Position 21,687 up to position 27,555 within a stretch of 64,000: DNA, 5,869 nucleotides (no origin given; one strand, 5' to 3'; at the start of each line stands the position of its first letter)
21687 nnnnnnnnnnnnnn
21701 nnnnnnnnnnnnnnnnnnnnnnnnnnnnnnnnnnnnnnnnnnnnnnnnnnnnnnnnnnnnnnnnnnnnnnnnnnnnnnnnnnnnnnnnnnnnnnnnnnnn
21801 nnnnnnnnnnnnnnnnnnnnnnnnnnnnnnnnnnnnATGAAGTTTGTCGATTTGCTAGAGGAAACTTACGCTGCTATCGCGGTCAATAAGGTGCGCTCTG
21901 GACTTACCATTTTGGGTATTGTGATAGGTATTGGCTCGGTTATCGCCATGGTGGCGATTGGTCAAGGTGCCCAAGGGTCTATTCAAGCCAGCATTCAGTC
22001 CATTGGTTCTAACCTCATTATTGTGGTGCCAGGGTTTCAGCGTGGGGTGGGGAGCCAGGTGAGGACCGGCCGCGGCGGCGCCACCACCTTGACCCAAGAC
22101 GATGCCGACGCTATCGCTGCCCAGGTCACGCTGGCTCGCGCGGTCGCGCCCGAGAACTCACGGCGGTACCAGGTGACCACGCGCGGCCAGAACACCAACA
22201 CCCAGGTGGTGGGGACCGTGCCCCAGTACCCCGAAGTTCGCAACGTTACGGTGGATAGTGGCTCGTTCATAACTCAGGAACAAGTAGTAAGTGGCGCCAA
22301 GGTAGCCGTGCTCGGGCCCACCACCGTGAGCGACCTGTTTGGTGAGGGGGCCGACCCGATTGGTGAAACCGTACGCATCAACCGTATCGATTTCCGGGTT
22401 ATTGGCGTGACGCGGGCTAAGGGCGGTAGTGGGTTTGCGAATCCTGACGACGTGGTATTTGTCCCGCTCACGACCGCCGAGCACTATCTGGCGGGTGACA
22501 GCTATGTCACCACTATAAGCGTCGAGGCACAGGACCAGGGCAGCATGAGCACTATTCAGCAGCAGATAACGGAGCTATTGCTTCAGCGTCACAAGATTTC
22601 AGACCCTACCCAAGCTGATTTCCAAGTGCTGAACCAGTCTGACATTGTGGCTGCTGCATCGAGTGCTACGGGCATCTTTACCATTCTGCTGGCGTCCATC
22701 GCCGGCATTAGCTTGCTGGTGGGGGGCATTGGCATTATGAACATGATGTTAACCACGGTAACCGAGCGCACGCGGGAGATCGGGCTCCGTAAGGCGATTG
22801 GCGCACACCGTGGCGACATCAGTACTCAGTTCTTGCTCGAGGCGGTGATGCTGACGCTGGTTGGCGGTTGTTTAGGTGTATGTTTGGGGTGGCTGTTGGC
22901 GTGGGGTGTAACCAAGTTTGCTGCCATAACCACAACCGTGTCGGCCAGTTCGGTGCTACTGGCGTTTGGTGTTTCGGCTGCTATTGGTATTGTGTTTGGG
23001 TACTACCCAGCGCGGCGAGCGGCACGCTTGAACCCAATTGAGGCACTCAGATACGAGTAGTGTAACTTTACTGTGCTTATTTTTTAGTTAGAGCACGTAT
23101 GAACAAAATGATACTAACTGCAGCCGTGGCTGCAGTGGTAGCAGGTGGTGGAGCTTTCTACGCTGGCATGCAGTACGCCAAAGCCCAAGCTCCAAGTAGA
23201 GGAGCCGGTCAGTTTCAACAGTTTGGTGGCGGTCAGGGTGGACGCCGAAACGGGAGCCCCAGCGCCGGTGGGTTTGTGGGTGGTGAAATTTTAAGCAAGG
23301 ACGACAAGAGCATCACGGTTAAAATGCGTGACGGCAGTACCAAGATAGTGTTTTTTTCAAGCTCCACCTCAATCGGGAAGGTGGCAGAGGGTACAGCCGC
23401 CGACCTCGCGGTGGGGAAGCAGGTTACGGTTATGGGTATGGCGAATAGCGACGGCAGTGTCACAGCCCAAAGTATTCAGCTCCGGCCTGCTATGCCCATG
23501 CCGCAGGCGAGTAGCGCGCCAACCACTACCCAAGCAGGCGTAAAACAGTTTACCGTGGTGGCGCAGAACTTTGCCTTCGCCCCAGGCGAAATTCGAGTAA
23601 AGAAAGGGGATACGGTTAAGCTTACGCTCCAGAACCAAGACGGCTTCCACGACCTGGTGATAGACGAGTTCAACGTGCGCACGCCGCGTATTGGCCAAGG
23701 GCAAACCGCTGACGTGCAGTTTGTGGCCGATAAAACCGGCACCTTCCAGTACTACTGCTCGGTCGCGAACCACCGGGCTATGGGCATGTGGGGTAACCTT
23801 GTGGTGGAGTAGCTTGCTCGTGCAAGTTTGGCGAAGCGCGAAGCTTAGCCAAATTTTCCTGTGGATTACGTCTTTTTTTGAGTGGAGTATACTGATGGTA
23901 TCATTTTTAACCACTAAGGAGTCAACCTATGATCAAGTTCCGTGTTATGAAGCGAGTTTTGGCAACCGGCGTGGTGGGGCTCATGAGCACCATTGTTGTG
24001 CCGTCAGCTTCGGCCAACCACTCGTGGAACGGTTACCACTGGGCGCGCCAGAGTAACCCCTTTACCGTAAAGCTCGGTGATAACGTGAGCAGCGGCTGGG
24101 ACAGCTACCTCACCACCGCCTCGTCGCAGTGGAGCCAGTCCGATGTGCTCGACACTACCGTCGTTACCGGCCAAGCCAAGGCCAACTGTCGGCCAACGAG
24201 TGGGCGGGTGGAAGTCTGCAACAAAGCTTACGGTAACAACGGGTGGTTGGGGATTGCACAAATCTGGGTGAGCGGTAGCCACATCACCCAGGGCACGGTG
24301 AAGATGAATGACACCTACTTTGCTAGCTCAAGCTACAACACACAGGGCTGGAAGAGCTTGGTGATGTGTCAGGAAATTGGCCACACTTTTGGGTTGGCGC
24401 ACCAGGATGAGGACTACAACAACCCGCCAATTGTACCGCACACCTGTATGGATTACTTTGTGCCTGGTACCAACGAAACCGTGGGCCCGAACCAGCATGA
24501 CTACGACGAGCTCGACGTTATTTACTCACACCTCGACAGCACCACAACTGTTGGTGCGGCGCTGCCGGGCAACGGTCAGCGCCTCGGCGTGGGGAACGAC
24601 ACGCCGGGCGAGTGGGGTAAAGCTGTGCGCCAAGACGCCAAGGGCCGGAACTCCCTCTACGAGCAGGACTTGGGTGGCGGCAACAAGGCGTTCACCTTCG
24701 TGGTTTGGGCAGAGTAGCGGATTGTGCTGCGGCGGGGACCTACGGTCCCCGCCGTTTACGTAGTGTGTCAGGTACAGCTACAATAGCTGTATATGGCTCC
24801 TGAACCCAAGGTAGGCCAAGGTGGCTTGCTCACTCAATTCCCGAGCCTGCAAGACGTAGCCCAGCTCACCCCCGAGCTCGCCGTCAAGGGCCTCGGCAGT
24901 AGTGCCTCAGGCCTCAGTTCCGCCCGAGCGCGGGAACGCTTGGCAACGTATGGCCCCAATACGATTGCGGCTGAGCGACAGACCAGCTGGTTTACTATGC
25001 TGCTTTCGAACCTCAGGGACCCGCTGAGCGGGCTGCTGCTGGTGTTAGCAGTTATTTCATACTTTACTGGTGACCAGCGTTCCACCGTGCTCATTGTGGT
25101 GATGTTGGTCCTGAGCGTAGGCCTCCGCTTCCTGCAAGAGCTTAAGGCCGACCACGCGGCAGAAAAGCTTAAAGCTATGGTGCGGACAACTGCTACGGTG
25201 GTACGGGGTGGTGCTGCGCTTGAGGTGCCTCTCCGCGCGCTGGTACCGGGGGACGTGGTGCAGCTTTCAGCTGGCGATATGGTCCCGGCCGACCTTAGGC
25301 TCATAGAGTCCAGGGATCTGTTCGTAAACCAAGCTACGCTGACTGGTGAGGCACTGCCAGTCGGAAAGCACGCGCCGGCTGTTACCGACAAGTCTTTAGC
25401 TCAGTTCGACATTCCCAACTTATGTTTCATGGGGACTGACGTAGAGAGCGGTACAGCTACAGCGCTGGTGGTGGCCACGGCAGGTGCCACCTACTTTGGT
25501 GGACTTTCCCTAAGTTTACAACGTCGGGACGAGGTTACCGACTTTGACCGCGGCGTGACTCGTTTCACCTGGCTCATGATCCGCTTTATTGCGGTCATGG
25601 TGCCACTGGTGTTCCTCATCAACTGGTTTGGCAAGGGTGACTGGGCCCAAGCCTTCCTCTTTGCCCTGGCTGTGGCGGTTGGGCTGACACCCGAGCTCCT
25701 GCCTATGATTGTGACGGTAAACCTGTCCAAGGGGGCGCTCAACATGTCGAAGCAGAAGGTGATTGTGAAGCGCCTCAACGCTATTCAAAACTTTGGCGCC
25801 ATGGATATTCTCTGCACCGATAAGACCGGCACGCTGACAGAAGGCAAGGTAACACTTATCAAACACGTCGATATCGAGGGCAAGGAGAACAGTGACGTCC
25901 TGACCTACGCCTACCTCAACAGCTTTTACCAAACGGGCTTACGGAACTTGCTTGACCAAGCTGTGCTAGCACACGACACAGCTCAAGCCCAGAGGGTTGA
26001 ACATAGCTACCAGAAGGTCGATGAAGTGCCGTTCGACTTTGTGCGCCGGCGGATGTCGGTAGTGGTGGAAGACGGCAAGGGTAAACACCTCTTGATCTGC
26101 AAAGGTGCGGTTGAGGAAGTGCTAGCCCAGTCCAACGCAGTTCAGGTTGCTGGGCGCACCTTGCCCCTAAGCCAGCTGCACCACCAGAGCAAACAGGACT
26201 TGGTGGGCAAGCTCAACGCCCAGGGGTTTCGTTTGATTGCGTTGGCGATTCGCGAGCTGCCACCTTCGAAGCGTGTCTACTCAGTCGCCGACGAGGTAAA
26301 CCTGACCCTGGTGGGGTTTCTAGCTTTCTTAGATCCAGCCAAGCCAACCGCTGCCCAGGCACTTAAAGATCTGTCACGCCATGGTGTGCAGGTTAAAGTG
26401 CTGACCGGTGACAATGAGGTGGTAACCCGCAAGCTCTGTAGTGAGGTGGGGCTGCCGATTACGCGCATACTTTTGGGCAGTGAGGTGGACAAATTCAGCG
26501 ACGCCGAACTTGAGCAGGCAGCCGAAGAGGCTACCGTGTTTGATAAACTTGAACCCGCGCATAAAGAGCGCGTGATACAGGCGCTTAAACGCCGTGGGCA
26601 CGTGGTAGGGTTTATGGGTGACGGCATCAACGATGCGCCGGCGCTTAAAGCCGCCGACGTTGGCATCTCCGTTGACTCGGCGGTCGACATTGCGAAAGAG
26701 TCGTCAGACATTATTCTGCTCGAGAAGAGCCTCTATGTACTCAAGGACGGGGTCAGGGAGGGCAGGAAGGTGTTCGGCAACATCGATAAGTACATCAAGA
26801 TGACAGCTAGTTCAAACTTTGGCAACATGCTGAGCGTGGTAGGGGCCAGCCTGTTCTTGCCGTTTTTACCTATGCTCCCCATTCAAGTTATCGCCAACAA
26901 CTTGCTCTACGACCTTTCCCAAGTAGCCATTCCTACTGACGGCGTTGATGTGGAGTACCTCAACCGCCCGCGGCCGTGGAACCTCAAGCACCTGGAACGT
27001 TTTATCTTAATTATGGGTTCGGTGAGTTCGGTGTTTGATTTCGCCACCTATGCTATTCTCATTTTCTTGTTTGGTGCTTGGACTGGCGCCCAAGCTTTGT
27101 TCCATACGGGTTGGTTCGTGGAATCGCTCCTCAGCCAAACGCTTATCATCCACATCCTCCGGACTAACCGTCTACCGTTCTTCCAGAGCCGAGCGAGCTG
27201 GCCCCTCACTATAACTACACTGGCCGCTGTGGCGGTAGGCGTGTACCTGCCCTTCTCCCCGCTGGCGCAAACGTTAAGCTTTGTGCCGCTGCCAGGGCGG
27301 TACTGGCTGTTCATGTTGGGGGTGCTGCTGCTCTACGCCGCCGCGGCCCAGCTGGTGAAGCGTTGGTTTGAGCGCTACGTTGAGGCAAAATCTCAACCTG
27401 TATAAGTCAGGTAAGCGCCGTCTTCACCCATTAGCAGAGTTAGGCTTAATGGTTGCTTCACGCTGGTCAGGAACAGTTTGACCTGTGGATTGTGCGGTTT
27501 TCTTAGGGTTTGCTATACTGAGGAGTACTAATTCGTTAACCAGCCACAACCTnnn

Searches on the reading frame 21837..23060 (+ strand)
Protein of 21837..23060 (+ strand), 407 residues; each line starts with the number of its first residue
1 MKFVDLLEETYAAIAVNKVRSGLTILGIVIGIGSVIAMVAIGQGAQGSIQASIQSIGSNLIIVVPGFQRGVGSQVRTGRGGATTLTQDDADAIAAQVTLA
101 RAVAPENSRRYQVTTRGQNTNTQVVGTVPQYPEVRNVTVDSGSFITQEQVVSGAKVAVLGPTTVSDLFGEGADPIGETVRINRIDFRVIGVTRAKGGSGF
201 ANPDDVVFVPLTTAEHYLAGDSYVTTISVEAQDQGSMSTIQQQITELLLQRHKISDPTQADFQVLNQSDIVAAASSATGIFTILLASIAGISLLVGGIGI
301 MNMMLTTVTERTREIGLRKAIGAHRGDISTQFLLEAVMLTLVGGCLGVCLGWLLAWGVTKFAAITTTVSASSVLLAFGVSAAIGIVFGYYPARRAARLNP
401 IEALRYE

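Call 67: search_protein_families(library=pfam, proteins=[window:21837-23060:+], max_evalue=0.001)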
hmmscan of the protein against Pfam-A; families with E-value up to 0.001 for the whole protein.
window:21837-23060:+ (407 aa): 2 families
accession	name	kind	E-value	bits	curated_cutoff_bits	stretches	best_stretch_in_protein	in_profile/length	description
PF12704.14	MacB_PCD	-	1.6e-48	166.2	27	1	21-246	1-206/207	MacB-like periplasmic core domain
PF02687.27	FtsX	-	5e-22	78.6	25.5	1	287-400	2-120/120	FtsX-like permease C-terminal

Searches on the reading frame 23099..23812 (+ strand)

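Call 67: search_protein_families(library=pfam, proteins=[window:23099-23812:+], max_evalue=0.001)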
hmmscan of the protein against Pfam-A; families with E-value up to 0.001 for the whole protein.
window:23099-23812:+ (237 aa): 6 families
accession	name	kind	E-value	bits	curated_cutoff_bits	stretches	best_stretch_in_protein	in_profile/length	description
PF13473.12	Cupredoxin_1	-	3.7e-10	40.2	27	1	141-227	13-98/104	Cupredoxin-like domain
PF00127.26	Copper-bind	-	1.5e-09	38.6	21.2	1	153-237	7-99/99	Copper binding proteins, plastocyanin/azurin family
PF18914.6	DUF5666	-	6.9e-06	26.7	27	1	62-127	2-60/60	Domain of unknown function (DUF5666)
PF02736.25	Myosin_N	-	7.6e-06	26.1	27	1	58-84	14-40/45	Myosin N-terminal SH3-like domain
PF07732.21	Cu-oxidase_3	-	8.5e-06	26.3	21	0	147-237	11-115/119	Multicopper oxidase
PF07731.20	Cu-oxidase_2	-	4.1e-05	23.8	20.4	0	195-237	92-134/137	Multicopper oxidase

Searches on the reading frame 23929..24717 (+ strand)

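Call 67: search_protein_families(library=pfam, proteins=[window:23929-24717:+], max_evalue=0.001)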
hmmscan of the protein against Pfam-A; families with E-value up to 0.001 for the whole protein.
window:23929-24717:+ (262 aa): 1 family
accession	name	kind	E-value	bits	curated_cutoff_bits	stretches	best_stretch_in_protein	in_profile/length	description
PF13583.11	Reprolysin_4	-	0.00088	19.4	22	0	103-169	104-161/203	Metallo-peptidase family M12B Reprolysin-like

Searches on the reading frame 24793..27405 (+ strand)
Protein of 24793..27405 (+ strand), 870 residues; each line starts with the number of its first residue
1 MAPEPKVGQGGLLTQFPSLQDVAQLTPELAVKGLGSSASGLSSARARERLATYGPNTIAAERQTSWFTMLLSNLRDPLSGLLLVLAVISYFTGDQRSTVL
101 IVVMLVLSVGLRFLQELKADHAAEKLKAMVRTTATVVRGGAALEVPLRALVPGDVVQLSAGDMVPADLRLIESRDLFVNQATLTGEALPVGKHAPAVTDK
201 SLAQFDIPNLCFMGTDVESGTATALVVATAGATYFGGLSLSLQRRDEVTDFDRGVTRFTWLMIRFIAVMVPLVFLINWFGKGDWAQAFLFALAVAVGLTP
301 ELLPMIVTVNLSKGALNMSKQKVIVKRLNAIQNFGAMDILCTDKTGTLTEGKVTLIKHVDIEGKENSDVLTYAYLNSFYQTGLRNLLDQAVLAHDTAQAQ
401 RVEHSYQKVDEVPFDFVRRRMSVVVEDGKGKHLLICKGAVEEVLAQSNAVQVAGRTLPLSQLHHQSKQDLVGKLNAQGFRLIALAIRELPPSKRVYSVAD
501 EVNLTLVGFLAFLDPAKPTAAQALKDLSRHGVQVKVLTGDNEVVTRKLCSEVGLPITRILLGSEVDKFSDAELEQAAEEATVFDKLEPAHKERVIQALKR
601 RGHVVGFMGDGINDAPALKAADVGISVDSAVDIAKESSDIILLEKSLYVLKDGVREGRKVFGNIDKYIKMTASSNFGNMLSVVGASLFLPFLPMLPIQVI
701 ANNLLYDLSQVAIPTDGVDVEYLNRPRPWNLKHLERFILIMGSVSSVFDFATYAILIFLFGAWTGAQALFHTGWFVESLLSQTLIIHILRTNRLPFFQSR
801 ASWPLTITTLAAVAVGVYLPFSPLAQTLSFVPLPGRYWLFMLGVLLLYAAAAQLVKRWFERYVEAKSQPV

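Call 67: search_protein_families(library=pfam, proteins=[window:24793-27405:+], max_evalue=0.001)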
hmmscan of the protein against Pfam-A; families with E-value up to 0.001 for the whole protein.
window:24793-27405:+ (870 aa): 5 families
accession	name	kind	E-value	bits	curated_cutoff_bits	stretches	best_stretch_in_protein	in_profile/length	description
PF00122.25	E1-E2_ATPase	-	5.8e-40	137.2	28.1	1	129-321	2-181/181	E1-E2 ATPase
PF00689.26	Cation_ATPase_C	-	5.4e-19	69.1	27.3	1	691-858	1-175/175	Cation transporting ATPase, C-terminus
PF00702.32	Hydrolase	-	4.4e-17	63.5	26.4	1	337-622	1-191/191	haloacid dehalogenase-like hydrolase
PF00690.31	Cation_ATPase_N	-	4.7e-16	58.6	20.4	1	24-89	3-69/69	Cation transporter/ATPase, N-terminus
PF13246.12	Cation_ATPase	-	4e-11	43.2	21.7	1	385-448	30-89/91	Cation transport ATPase (P-type)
